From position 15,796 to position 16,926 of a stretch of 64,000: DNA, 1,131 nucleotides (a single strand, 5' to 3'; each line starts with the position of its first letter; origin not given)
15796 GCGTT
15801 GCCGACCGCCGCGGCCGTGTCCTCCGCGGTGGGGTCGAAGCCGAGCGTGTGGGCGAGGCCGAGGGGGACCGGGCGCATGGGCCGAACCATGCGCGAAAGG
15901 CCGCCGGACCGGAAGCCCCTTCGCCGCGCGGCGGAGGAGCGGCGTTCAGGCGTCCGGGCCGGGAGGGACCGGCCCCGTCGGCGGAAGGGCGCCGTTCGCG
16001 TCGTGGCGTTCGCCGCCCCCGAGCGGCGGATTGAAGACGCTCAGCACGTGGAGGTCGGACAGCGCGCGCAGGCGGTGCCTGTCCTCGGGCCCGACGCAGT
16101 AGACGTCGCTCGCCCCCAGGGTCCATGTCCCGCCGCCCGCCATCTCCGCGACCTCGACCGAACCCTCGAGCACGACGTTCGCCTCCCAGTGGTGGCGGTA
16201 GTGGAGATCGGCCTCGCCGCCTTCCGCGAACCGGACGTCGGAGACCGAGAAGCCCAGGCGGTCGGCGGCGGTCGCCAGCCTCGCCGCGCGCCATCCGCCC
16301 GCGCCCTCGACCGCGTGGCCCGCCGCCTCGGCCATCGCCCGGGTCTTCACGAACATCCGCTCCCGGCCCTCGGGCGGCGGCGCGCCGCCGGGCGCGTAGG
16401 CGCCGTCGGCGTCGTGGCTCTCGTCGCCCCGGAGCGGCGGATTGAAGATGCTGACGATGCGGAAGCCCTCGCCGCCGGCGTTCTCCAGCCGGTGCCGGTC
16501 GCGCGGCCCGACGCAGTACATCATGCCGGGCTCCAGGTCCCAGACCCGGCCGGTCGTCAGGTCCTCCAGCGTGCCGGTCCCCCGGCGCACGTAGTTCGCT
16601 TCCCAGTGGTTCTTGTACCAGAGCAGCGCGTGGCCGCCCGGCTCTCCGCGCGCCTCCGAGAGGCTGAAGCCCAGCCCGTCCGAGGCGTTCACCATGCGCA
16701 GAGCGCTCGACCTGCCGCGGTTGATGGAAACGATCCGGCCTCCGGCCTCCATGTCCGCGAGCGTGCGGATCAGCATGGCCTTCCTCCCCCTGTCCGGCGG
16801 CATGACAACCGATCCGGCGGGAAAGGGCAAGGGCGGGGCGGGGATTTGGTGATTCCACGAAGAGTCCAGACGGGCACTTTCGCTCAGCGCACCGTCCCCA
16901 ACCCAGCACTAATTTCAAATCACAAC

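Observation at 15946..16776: Tandem-fused double ectoine-synthase (EctC-EctC) cupin protein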

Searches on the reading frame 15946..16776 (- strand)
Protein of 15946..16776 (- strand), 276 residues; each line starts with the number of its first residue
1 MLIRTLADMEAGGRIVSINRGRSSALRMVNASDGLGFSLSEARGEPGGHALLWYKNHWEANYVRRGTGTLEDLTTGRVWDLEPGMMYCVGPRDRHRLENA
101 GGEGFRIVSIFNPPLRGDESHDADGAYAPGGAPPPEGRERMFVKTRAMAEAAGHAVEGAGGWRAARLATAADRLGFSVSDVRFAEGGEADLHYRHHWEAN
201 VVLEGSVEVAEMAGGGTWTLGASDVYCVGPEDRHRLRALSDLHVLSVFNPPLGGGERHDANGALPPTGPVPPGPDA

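Call 3: search_protein_families(library=pfam, proteins=[window:15946-16776:-], max_evalue=0.01)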
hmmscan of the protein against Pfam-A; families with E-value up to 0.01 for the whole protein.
window:15946-16776:- (276 aa): 3 families
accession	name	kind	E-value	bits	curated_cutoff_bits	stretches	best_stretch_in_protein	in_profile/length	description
PF06339.18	Ectoine_synth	-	6.6e-61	204.6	27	2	1-128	1-124/127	Ectoine synthase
PF07883.17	Cupin_2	-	5.1e-15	55.4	27.2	2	181-248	3-70/70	Cupin domain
PF02311.25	AraC_binding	-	2.1e-05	24.7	21.1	0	61-109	27-73/135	AraC-like ligand binding domain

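Call 4: search_protein_families(library=ncbifam, proteins=[window:15946-16776:-], max_evalue=0.01)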
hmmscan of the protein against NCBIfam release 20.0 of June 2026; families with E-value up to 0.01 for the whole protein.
window:15946-16776:- (276 aa): 2 families
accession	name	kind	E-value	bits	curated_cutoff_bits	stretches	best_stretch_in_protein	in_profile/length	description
NF009806.0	PRK13290.1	subfamily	1.4e-64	216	128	2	1-128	1-124/130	ectoine synthase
TIGR03404.1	bicupin_oxalic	subfamily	0.0013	17.9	254.2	0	158-245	48-140/367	bicupin, oxalate decarboxylase family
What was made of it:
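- The whole protein passes NCBI's ectoine-synthase model (216 bits against 128, call 4). No sequence similarity to Ddd lyases was detected by Pfam or NCBIfam (calls 3, 4).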

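Call 9: find_homologous_proteins(query=window:15949-16776:-, max_evalue=0.00001)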
Query window:15949-16776:- (276 aa): 613 proteins with E <= 0.00001 among 5991 candidates; the best 120 are listed.
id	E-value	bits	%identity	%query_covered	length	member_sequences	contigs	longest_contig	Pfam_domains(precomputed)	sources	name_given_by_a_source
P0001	3.2e-184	629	100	100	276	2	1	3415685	PF06339.19,PF07883.18,PF02311.26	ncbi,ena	-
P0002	2.7e-150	518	83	94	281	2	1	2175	PF06339.19,PF07883.18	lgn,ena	-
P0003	3.0e-130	452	70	100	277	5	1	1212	PF06339.19,PF07883.18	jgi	-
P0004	6.8e-123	428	51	95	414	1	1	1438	PF06339.19,PF07883.18,PF02311.26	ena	-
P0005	9.9e-122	424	67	100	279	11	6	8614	PF06339.19,PF07883.18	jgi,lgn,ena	jgi:L-ectoine synthase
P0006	2.4e-120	419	66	99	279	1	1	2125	PF06339.19,PF07883.18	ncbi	-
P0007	2.0e-119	416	63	95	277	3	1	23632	PF06339.19,PF07883.18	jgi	jgi:L-ectoine synthase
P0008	4.2e-119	415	66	95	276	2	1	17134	PF06339.19,PF07883.18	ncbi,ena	-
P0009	5.8e-118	412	67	99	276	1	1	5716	PF06339.19,PF07883.18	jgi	-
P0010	9.7e-118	411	66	100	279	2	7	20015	PF06339.19,PF07883.18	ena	-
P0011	2.5e-117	410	67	100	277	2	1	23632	PF06339.19,PF07883.18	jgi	jgi:L-ectoine synthase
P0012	8.5e-115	401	63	100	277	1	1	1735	PF06339.19,PF07883.18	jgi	-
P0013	6.9e-110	385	61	95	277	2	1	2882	PF06339.19,PF07883.18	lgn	-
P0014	4.8e-107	376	59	95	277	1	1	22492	PF12852.14,PF06339.19,PF07883.18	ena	-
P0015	9.6e-107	375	59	95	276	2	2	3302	PF06339.19,PF07883.18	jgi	jgi:L-ectoine synthase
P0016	4.0e-106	373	62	99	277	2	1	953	PF06339.19,PF07883.18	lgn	-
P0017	1.8e-104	367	60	95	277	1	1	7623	PF06339.19,PF07883.18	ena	-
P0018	9.7e-103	362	59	99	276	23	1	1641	PF06339.19,PF07883.18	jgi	jgi:L-ectoine synthase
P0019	4.9e-102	359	57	95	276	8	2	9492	PF06339.19,PF07883.18,PF02311.26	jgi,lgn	-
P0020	1.5e-101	358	58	99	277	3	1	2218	PF06339.19,PF07883.18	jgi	jgi:L-ectoine synthase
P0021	2.3e-101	357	55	95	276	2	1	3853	PF06339.19,PF07883.18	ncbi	-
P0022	5.1e-100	353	56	95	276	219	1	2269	PF06339.19,PF07883.18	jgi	-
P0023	3.7e-99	350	56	95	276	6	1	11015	PF06339.19,PF07883.18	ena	-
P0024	4.9e-99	350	56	95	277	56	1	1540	PF06339.19,PF07883.18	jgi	jgi:L-ectoine synthase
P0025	9.0e-99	349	57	95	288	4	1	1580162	PF06339.19,PF07883.18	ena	-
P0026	2.2e-98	347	57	95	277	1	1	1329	PF06339.19,PF07883.18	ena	-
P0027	1.1e-97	345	56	95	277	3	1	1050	PF06339.19,PF07883.18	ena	-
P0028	1.7e-97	344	56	95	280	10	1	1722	PF06339.19,PF07883.18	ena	-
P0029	9.9e-97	342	55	95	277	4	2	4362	PF06339.19,PF07883.18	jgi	jgi:L-ectoine synthase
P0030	1.1e-96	342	55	96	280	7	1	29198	PF06339.19,PF07883.18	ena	-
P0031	1.4e-96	342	56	95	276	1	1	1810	PF06339.19,PF07883.18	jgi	jgi:L-ectoine synthase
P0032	2.4e-96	341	54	96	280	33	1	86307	PF06339.19,PF07883.18,PF02311.26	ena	-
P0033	3.1e-96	340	54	95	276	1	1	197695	PF06339.19,PF07883.18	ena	-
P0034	3.1e-96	340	56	97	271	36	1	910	PF06339.19,PF07883.18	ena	-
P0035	3.5e-96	340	55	99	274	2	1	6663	PF06339.19,PF07883.18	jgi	jgi:L-ectoine synthase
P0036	5.7e-96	339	56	99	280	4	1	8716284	PF06339.19,PF07883.18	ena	-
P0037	8.9e-96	339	55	95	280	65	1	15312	PF06339.19,PF07883.18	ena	-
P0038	9.5e-96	339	53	96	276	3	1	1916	PF06339.19,PF07883.18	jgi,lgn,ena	-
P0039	1.6e-95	338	53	96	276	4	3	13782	PF06339.19,PF07883.18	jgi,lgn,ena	jgi:L-ectoine synthase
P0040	2.2e-95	338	56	99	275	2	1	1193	PF06339.19,PF07883.18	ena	-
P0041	2.2e-95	338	55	95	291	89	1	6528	PF06339.19,PF07883.18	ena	-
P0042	4.3e-95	337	55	99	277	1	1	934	PF06339.19,PF07883.18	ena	-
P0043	5.3e-95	336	55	97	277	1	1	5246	PF06339.19,PF07883.18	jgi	jgi:L-ectoine synthase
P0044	5.8e-95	336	53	95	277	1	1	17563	PF06339.19,PF07883.18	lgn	-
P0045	1.0e-94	335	55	95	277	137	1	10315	PF06339.19,PF07883.18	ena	-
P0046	1.2e-94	335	56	99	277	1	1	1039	PF06339.19,PF07883.18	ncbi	-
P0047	1.4e-94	335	56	99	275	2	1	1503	PF06339.19,PF07883.18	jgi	jgi:L-ectoine synthase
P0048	1.4e-94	335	56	99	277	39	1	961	PF06339.19,PF07883.18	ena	-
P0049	1.7e-94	335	54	96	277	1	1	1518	PF06339.19,PF07883.18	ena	-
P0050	1.7e-94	335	56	99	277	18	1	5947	PF06339.19,PF07883.18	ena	-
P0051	2.2e-94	334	55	100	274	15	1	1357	PF06339.19,PF07883.18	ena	-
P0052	2.3e-94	334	54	95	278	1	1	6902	PF06339.19,PF07883.18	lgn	-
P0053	2.5e-94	334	55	99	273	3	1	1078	PF06339.19,PF07883.18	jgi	jgi:quercetin dioxygenase-like cupin family protein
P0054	2.5e-94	334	56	99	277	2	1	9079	PF06339.19,PF07883.18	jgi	-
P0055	2.8e-94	334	53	95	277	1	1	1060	PF06339.19,PF07883.18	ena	-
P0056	3.6e-94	334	56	99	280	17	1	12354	PF06339.19,PF07883.18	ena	-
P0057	5.7e-94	333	53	95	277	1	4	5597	PF06339.19,PF07883.18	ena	-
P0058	5.9e-94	333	54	99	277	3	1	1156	PF06339.19,PF07883.18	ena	-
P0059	7.7e-94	332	54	100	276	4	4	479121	PF06339.19,PF07883.18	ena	-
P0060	8.5e-94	332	53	96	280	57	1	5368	PF06339.19,PF07883.18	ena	-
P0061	1.6e-93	331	57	100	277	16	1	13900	PF06339.19,PF07883.18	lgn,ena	-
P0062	2.4e-93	331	54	100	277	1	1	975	PF06339.19,PF07883.18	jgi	jgi:L-ectoine synthase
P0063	3.2e-93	330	54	99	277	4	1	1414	PF06339.19,PF07883.18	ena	-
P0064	3.5e-93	330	52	95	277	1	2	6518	PF06339.19,PF07883.18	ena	-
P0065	4.3e-93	330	54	99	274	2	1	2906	PF06339.19,PF07883.18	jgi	jgi:quercetin dioxygenase-like cupin family protein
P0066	4.5e-93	330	53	95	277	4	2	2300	PF06339.19,PF07883.18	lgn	-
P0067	5.2e-93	330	52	96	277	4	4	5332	PF06339.19,PF07883.18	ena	-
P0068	5.8e-93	330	53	99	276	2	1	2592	PF06339.19,PF07883.18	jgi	jgi:L-ectoine synthase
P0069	8.0e-93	329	54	96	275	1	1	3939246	PF12852.14,PF06339.19,PF07883.18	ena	-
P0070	8.2e-93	329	53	95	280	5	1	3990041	PF06339.19,PF07883.18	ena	-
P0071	9.8e-93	329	54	99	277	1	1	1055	PF06339.19,PF07883.18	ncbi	-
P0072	1.0e-92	329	55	99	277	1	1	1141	PF06339.19,PF07883.18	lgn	-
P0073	1.4e-92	328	52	96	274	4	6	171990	PF06339.19,PF07883.18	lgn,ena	-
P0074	3.1e-92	327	52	96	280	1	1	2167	PF06339.19,PF07883.18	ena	-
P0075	3.1e-92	327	52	96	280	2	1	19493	PF06339.19,PF07883.18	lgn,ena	-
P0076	5.5e-92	326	54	99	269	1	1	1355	PF06339.19,PF07883.18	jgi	jgi:L-ectoine synthase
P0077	1.8e-91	325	55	99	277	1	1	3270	PF06339.19,PF07883.18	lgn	-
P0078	2.4e-91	324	52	95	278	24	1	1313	PF06339.19,PF07883.18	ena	-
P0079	2.5e-91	324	51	95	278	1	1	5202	PF06339.19,PF07883.18,PF02311.26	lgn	-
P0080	3.8e-91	324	52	95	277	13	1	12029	PF06339.19,PF07883.18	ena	-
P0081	7.2e-91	323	53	99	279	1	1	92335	PF06339.19,PF07883.18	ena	-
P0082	8.5e-91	322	54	95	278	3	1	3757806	PF06339.19,PF07883.18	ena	-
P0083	9.6e-91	322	53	97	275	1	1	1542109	PF12852.14,PF06339.19,PF07883.18,PF02311.26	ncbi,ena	-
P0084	1.1e-90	322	51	95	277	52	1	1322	PF06339.19,PF07883.18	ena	-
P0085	1.4e-90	322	54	99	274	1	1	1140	PF06339.19,PF07883.18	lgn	-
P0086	2.6e-90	321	54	99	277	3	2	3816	PF06339.19,PF07883.18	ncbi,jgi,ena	-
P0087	3.2e-90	321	54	99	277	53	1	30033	PF06339.19,PF07883.18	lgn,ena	-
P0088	3.6e-90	320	54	97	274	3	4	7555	PF06339.19,PF07883.18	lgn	-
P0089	3.8e-90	320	50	95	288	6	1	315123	PF06339.19,PF07883.18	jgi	jgi:L-ectoine synthase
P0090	5.8e-90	320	50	95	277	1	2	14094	PF06339.19,PF07883.18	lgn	-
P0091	5.8e-90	320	53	99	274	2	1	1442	PF06339.19,PF07883.18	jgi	jgi:L-ectoine synthase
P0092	8.1e-90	319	52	95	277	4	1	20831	PF06339.19,PF07883.18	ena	-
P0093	8.3e-90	319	53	100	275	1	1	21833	PF06339.19,PF07883.18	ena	-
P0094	1.1e-89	319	51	96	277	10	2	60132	PF06339.19,PF07883.18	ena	-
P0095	2.7e-89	318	53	99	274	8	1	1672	PF06339.19,PF07883.18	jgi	jgi:L-ectoine synthase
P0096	6.2e-89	316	50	95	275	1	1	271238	PF06339.19,PF07883.18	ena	-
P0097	7.8e-89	316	53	100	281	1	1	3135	PF06339.19,PF07883.18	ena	-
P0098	1.2e-88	315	50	95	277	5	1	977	PF06339.19,PF07883.18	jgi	jgi:L-ectoine synthase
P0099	1.3e-88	315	52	95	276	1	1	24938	PF06339.19,PF07883.18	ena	-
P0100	2.2e-88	315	51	100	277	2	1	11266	PF06339.19,PF07883.18,PF02311.26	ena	-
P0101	2.2e-88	315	51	93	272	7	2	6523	PF06339.19,PF07883.18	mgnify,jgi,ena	mgnify:FL=1|jgi:L-ectoine synthase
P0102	3.9e-88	314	50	95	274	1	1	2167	PF06339.19,PF07883.18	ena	-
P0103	4.0e-88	314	51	100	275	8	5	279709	PF06339.19,PF07883.18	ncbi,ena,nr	ncbi:MAG: hypothetical protein CMO26_09830 [Thiotrichales bacterium]|nr:hypothetical protein [Thiotr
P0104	4.9e-88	313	50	95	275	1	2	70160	PF06339.19,PF07883.18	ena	-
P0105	5.5e-88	313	50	99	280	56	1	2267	PF06339.19,PF07883.18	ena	-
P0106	6.1e-88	313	54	99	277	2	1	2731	PF06339.19,PF07883.18,PF02311.26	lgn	-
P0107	6.3e-88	313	53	99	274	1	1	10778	PF06339.19,PF07883.18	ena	-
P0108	6.6e-88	313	52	99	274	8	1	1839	PF06339.19,PF07883.18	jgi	-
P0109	8.4e-88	313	52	100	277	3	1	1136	PF06339.19,PF07883.18,PF02311.26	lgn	-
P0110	8.6e-88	313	51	99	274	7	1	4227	PF06339.19,PF07883.18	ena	-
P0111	1.3e-87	312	53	99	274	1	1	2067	PF06339.19,PF07883.18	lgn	-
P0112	1.8e-87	312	52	95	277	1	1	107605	PF06339.19,PF07883.18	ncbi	-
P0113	2.9e-87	311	53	95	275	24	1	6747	PF06339.19,PF07883.18,PF02311.26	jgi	-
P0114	5.2e-87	310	50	95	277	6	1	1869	PF06339.19,PF07883.18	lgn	-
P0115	2.5e-86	308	53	100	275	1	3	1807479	PF06339.19,PF07883.18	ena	-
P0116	4.0e-86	307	54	99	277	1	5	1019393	PF06339.19,PF07883.18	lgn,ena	-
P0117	4.4e-86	307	51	97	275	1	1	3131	PF06339.19,PF07883.18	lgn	-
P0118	6.3e-86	307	51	95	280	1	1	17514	PF06339.19,PF07883.18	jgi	jgi:L-ectoine synthase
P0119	7.7e-86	306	50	93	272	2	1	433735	PF06339.19,PF07883.18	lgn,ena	-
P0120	8.2e-86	306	52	99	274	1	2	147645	PF06339.19,PF07883.18,PF02311.26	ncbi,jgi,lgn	ncbi:MAG: L-ectoine synthase [Parasphingorhabdus sp.]|jgi:L-ectoine synthase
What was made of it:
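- Checked: More than 120 independent clusters of 269-291 aa share the architecture (call 9).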

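Call 14: find_related_loci(query=A1, collection=genome_contigs, flank=10000)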
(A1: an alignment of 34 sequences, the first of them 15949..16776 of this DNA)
Query A1 (276 aa) in genome_contigs; peptide patterns used: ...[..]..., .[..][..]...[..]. (x = any residue, [..] = any of these).
198 stretches matched a pattern; 176 encode a relative of the query (tblastn E <= 1e-3); the best 80 are kept; 80 distinct loci.
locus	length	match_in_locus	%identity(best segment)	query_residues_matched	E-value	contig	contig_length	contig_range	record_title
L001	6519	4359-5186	69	1-276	1e-126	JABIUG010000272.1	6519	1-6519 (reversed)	MAG: Rhodospirillaceae bacterium isolate SI072_bin42 k141_1987679, whole genome shotgun sequence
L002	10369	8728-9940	70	1-259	1e-122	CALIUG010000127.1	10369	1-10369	MAG: uncultured Alphaproteobacteria bacterium isolate S1_Bin_Bin_233_1 genome assembly, contig: c_000001328899, whole ge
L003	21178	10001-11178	67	1-275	3e-120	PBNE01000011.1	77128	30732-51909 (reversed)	MAG: Rhodospirillaceae bacterium isolate SP197 121506, whole genome shotgun sequence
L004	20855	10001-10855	66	1-276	9e-119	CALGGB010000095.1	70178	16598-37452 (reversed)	MAG TPA_asm: uncultured Rhodospirillaceae bacterium isolate ERR2206780_bin.111_CONCOCT_v1.1_MAG genome assembly, contig:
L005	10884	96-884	66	1-263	2e-112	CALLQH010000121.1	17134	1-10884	MAG TPA_asm: uncultured bacterium isolate SRR6227243_bin.5_CONCOCT_v1.1_MAG genome assembly, contig: ERZ795105.3072, who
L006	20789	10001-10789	57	1-263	1e-97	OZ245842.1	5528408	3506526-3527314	MAG: Alphaproteobacteria bacterium isolate 8fa29e53-599d-4395-9acb-6f40a3095647 genome assembly, chromosome: 1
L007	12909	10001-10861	57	1-275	5e-97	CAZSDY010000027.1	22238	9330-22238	MAG TPA_asm: uncultured Ectothiorhodospiraceae bacterium isolate binchicken_co275_180 genome assembly, contig: NODE_2919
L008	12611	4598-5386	57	1-263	6e-97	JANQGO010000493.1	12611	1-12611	MAG: Alphaproteobacteria bacterium isolate PL23b_bin.48 k99_2483760, whole genome shotgun sequence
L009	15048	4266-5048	57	1-263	7e-96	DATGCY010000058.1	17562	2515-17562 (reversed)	MAG TPA_asm: Candidatus Methylomirabilota bacterium isolate SMAG_U9660 k141_334118, whole genome shotgun sequence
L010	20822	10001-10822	53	1-274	3e-94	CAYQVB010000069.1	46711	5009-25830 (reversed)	MAG TPA_asm: uncultured Ectothiorhodospiraceae bacterium isolate SRP338948_co1_143 genome assembly, contig: k141_370097,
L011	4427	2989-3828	54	1-276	2e-94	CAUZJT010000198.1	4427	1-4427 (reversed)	MAG: Gammaproteobacteria bacterium isolate CB21_SCM.54 genome assembly, contig: Ga0302122_10012881, whole genome shotgun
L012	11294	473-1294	54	1-275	5e-94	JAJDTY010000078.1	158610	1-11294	MAG: Candidatus Binatia bacterium isolate jk18x1bzbins.55 k141_515613, whole genome shotgun sequence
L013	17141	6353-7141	56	1-275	5e-94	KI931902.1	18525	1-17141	MAG: Candidatus Entotheonella sp. TSY1 genomic scaffold TSY1_scaffold00173, whole genome shotgun sequence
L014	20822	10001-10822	53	1-274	2e-93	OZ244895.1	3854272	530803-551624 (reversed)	MAG: Gammaproteobacteria bacterium isolate 2a8f59a4-eafa-43e2-be5e-6ec9451ba83a genome assembly, chromosome: 1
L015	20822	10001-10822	53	1-275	4e-93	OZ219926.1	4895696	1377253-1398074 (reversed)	MAG: Thermodesulfobacteriota bacterium isolate 21442c6b-cc68-4f82-8039-a5361455a999 genome assembly, chromosome: 3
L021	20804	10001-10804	55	1-269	2e-89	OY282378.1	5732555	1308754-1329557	MAG: uncultured Gammaproteobacteria bacterium genome assembly, chromosome: 1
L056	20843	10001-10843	50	1-274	2e-80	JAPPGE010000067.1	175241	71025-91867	MAG: bacterium isolate RHO1_bin_48 NODE_146_length_175241_cov_11.057128, whole genome shotgun sequence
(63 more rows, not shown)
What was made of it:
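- Family reality and size: 613 hits, and all but one of the top 120 clusters are 269-291 aa (call 9); 176 genome hits (call 14). Identical architecture appears in more than 120 independent clusters from NCBI, ENA, JGI and Logan assemblies (call 9) and in 80 genome loci (call 14).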

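Call 15: search_solved_structures(query=window:15949-16776:-, show_alignments=3, max_evalue=0.001)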
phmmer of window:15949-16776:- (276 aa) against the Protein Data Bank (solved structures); distinct sequences matched with E-value up to 0.001: 4.
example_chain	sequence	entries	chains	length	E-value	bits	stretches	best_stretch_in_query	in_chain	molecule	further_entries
5bxx_A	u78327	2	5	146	6.1e-21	78.4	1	1-129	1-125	L-ectoine synthase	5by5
5onn_A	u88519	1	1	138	3.1e-20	76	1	25-134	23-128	L-ectoine synthase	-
5onm_A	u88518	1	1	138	3.2e-20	76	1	25-134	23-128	L-ectoine synthase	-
5ono_A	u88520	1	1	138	5.4e-20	75.2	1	25-128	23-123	L-ectoine synthase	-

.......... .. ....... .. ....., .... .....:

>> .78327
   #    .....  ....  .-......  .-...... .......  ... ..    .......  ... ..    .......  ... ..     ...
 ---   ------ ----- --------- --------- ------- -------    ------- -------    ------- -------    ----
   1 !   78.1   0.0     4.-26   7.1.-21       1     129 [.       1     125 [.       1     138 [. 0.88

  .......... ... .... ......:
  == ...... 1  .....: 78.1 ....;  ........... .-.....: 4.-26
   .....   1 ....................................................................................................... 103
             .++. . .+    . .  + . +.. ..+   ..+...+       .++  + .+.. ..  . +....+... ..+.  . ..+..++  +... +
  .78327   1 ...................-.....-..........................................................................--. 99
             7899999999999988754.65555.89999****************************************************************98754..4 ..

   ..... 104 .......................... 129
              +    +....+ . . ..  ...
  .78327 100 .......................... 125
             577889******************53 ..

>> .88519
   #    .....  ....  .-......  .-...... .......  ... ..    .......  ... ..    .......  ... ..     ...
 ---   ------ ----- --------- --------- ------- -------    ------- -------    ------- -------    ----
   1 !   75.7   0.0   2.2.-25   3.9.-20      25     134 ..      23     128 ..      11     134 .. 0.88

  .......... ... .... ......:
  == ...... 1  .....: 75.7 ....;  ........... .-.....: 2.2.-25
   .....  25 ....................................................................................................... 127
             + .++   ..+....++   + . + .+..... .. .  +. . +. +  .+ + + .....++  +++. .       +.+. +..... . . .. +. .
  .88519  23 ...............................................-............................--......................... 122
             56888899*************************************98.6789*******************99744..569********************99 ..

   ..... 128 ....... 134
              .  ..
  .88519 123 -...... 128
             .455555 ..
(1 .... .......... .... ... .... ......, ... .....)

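Call 27: find_encoding_contigs(protein=P0001, flank=10000, max_places=3)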
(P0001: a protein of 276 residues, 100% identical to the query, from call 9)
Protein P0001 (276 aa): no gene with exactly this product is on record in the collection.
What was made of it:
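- Tried and rejected: Look-up of the exact protein's source contig: not on record (call 27).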

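Call 28: list_cluster_members(proteins=[P0001, P0036, P0069])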
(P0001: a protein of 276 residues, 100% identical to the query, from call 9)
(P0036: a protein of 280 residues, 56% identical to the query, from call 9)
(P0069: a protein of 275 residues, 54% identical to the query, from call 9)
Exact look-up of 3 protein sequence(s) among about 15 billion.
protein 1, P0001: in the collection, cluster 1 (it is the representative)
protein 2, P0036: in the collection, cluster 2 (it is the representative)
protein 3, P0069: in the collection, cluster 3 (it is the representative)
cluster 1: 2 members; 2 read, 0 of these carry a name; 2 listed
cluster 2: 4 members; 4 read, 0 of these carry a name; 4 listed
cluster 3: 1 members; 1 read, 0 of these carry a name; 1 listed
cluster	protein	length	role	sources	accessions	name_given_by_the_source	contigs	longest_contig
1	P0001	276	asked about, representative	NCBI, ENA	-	-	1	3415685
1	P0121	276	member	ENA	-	-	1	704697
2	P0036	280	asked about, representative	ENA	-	-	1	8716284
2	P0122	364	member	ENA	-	-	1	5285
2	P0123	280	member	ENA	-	-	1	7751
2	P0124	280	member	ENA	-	-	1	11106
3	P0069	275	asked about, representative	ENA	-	-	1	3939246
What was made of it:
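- Tried and rejected: Cluster members carry no names (call 28), so the organism is not identified.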
